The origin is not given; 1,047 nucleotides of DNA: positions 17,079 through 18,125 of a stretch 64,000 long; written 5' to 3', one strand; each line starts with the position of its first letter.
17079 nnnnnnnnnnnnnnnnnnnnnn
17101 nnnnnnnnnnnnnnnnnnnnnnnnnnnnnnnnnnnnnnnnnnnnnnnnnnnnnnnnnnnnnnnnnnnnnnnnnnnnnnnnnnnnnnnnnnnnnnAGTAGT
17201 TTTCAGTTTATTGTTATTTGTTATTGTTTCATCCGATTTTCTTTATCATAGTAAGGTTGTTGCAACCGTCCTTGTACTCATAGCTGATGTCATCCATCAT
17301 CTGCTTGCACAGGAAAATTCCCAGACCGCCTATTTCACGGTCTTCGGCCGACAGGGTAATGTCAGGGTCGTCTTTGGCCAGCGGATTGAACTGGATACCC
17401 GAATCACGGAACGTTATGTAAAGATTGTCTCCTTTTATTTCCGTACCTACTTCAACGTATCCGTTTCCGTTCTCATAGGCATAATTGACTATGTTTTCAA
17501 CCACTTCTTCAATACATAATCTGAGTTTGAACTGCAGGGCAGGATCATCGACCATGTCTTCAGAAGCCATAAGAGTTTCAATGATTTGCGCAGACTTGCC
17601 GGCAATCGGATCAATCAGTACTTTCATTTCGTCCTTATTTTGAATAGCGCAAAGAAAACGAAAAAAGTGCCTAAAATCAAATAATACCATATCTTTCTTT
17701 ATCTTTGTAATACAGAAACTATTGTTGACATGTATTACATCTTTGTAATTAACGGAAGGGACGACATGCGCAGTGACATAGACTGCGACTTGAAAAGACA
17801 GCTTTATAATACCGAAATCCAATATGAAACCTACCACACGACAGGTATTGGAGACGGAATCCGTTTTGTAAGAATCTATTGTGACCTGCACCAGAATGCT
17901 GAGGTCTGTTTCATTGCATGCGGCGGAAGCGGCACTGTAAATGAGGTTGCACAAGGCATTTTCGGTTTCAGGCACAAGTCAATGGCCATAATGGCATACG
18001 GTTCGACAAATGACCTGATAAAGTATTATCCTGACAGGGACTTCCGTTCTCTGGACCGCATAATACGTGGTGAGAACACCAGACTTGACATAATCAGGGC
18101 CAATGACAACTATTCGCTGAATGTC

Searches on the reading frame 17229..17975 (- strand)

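Call 20: search_protein_families(library=pfam, proteins=[window:17229-17975:-], max_evalue=0.001)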
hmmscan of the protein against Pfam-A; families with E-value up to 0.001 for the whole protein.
window:17229-17975:- (248 aa): 2 families
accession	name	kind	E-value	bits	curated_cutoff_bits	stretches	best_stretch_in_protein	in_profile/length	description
PF13581.12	HATPase_c_2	-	2e-20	73.6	27.4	1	147-245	28-127/127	Histidine kinase-like ATPase domain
PF02518.31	HATPase_c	-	1.3e-06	29.2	26.4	1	150-231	5-92/111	Histidine kinase-, DNA gyrase B-, and HSP90-like ATPase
